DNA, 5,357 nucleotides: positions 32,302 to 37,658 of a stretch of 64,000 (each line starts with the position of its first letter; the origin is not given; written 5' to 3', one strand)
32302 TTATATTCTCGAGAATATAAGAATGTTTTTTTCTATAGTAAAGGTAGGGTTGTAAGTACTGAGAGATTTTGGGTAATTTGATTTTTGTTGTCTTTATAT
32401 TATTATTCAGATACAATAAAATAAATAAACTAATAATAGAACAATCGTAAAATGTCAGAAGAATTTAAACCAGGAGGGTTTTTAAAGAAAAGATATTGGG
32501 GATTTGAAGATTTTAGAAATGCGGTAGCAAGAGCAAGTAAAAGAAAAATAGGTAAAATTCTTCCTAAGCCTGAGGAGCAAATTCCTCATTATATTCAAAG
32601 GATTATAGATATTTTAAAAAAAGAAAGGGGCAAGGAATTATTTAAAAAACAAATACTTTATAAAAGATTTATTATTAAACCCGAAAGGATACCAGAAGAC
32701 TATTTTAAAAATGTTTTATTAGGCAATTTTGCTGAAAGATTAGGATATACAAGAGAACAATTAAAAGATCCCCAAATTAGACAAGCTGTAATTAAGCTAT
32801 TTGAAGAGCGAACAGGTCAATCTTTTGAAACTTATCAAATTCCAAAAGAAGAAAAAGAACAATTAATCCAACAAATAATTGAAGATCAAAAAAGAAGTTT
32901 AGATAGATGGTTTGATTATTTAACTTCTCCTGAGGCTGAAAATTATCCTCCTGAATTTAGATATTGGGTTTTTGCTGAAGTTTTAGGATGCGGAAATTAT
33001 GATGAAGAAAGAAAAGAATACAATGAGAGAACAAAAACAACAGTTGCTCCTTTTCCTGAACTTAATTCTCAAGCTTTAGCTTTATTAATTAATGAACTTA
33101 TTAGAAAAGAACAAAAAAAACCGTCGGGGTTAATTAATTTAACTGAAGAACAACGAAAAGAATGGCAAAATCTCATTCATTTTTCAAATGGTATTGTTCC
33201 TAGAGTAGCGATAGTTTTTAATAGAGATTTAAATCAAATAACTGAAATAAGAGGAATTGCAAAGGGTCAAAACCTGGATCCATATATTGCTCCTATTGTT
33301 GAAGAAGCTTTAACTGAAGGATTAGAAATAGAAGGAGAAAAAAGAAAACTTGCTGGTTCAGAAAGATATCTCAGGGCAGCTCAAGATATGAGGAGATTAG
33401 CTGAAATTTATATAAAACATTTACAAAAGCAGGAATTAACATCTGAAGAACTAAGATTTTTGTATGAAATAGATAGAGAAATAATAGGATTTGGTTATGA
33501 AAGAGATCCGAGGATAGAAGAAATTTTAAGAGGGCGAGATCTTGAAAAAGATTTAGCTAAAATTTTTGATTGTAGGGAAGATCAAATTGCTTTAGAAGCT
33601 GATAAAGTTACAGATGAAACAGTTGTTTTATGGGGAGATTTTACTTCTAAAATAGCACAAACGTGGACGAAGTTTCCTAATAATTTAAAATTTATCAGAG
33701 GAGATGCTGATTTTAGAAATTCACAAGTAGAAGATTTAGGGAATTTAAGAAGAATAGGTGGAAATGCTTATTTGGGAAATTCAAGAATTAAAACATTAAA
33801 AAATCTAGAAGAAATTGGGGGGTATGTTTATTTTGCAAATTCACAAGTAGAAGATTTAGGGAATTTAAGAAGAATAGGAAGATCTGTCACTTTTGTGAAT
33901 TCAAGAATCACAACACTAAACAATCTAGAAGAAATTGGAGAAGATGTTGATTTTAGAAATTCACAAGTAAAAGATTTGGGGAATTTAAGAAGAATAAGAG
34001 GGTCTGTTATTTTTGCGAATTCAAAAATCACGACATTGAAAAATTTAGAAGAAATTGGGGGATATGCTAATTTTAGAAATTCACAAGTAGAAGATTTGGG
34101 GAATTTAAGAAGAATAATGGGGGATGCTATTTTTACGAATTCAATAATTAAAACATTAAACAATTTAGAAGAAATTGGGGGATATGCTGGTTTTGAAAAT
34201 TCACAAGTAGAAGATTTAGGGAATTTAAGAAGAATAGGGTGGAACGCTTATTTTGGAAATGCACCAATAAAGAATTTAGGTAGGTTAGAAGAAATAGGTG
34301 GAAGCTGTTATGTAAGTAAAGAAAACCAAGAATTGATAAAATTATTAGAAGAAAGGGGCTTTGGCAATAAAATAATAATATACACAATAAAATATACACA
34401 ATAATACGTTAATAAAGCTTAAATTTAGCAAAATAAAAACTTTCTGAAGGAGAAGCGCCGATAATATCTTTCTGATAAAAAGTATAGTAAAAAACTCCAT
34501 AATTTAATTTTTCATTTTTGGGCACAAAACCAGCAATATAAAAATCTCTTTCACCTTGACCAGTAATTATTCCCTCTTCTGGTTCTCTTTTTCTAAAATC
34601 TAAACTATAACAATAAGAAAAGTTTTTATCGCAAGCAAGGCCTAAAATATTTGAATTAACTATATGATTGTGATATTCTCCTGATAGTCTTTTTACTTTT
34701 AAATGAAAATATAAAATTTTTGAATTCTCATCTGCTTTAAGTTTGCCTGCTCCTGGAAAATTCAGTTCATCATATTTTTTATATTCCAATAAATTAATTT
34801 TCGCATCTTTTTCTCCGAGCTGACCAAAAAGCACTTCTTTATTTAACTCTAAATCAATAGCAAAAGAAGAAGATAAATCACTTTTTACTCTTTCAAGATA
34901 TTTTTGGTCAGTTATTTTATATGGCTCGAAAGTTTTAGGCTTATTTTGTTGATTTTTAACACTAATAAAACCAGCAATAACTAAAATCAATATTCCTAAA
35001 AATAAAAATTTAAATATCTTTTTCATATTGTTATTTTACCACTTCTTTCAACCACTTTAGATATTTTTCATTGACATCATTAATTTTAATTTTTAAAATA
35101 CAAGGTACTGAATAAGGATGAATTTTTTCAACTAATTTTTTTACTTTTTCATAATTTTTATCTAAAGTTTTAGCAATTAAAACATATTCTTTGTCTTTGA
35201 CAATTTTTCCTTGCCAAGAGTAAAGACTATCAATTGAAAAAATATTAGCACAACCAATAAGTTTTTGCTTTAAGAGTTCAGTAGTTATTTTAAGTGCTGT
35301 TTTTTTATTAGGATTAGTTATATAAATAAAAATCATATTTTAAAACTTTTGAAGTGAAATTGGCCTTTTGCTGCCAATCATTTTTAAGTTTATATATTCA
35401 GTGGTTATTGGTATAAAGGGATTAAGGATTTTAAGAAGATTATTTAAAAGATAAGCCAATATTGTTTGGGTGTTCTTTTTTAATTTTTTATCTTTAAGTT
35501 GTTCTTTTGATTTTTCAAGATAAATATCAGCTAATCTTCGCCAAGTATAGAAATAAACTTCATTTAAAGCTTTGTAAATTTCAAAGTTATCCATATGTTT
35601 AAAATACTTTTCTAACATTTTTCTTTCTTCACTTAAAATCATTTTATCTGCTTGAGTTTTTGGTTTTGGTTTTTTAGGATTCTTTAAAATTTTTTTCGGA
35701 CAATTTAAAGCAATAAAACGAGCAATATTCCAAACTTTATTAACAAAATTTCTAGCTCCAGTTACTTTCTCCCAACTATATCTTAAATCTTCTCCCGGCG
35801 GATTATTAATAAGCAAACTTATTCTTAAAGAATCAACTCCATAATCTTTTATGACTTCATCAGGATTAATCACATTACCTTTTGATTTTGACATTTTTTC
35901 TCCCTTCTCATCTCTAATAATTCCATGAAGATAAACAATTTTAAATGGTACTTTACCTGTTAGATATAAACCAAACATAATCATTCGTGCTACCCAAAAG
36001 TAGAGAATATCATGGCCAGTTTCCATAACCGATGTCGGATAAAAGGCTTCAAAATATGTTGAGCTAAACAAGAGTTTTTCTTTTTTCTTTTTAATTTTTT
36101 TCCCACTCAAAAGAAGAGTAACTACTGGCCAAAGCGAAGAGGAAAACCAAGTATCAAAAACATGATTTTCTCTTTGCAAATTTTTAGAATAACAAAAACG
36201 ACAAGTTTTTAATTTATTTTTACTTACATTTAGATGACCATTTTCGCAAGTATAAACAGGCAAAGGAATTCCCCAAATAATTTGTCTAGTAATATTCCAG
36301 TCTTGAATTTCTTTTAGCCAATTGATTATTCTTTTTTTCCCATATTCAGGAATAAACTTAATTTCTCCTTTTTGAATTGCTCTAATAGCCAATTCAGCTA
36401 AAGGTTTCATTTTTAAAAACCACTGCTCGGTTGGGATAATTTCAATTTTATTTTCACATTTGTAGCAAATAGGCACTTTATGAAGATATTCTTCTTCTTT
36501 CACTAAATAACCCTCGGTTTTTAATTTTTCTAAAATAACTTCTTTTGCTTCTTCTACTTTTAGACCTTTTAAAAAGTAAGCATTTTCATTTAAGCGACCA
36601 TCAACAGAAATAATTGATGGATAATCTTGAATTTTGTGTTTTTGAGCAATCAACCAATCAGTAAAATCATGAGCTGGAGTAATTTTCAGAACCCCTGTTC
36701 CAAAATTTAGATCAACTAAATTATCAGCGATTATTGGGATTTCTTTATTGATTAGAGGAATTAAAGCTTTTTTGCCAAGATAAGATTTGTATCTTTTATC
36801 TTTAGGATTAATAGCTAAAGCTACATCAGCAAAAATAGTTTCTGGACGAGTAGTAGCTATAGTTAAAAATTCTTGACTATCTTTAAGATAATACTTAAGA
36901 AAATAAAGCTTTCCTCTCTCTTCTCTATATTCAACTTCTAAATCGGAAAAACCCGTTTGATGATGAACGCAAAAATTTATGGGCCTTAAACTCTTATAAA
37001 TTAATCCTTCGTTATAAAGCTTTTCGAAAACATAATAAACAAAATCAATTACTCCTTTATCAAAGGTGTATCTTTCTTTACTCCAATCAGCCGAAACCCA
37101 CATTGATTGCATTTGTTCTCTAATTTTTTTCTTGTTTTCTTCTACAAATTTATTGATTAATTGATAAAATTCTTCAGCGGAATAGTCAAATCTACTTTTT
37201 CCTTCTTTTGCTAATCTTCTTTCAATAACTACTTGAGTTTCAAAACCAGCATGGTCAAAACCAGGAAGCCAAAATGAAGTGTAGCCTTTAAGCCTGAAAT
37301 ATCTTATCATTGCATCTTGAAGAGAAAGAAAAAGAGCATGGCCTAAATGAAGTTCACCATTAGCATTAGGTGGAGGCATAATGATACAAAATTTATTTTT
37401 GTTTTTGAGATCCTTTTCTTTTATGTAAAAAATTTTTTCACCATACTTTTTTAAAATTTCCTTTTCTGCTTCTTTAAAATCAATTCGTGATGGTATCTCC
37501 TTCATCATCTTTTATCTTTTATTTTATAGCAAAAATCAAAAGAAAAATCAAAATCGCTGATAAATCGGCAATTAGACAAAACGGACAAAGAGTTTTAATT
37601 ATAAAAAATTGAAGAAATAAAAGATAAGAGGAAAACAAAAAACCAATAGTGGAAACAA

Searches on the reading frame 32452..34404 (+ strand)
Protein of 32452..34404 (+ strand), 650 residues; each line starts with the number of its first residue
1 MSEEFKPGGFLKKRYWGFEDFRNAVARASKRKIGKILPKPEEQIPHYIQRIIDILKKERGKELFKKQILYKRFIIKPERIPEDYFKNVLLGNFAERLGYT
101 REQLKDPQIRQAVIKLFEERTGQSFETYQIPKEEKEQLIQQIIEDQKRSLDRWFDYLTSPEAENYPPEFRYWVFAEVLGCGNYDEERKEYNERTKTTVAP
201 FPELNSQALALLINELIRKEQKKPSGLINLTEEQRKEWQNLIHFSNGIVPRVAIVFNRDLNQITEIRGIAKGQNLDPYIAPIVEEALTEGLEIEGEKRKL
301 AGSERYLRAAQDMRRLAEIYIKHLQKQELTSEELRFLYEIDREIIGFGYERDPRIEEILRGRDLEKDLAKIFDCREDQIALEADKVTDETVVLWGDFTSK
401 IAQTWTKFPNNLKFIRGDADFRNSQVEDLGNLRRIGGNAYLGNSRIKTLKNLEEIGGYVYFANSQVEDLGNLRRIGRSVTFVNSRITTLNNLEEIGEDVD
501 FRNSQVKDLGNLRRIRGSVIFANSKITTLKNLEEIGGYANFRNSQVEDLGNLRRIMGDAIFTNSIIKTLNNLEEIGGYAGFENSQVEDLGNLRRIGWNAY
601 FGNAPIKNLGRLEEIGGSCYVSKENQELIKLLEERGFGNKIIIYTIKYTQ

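Call 61: search_protein_families(library=ncbifam, proteins=[window:32452-34404:+], max_evalue=0.00001)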
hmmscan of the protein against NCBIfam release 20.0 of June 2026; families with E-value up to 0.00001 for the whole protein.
window:32452-34404:+ (650 aa): 0 families

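Call 65: search_protein_families(library=pfam, proteins=[window:32452-34404:+], max_evalue=0.01)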
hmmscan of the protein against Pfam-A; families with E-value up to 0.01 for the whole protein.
window:32452-34404:+ (650 aa): 1 family
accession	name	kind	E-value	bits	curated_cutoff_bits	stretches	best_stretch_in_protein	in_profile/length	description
PF01030.30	Recep_L_domain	-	1.6e-07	31.9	21.8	0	497-537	19-57/112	Receptor L domain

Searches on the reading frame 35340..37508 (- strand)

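Call 61: search_protein_families(library=ncbifam, proteins=[window:35340-37508:-], max_evalue=0.00001)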
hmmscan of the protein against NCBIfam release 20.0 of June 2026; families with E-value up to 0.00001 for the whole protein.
window:35340-37508:- (722 aa): 16 families
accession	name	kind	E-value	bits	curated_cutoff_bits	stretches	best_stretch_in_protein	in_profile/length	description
TIGR00422.1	valS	equivalog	1.2e-240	801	612.1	1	7-721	3-710/863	valine--tRNA ligase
NF004349.1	PRK05729.1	equivalog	4.2e-239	796.1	704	1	10-720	5-693/860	valine--tRNA ligase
NF011492.0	PRK14900.1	equivalog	2.3e-199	664.8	1783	1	13-708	17-705/1044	valine--tRNA ligase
NF009687.0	PRK13208.1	equivalog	4.6e-167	557.6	738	1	2-711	3-706/801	valine--tRNA ligase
TIGR00392.1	ileS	equivalog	5.3e-120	402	621.4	2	256-721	310-802/861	isoleucine--tRNA ligase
NF000540.1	alt_ValS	exception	1.1e-84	285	900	2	11-419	6-447/827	valine--tRNA ligase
NF008957.0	PRK12300.1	subfamily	2.4e-62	211.1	677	2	303-722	388-790/946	leucine--tRNA ligase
NF000258.1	MupB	exception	4.6e-60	203.5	1900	3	15-238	9-236/1033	mupirocin-resistant isoleucine--tRNA ligase MupB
NF040702.1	ileS_w_GNAT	exception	5.8e-60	203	1999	2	247-703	482-949/1100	isoleucine--tRNA ligase, N-acetyltransferase domain-containing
NF000257.1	MupA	exception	4.5e-59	200.1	1900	3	433-713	492-764/1024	mupirocin-resistant isoleucine--tRNA ligase MupA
TIGR00395.1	leuS_arch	equivalog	8.4e-56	189.5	648.5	2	304-722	387-787/938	leucine--tRNA ligase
TIGR00396.1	leuS_bact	equivalog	5.2e-49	167.1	548.4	3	536-710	603-758/843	leucine--tRNA ligase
TIGR00398.1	metG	equivalog_domain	2.7e-36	125.4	336.35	3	522-708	312-499/530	methionine--tRNA ligase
NF008900.0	PRK12267.1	equivalog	2.9e-33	115.3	598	2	484-707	247-473/648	methionine--tRNA ligase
NF001100.0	PRK00133.1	equivalog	2.5e-26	92.4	587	1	346-707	173-499/676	methionine--tRNA ligase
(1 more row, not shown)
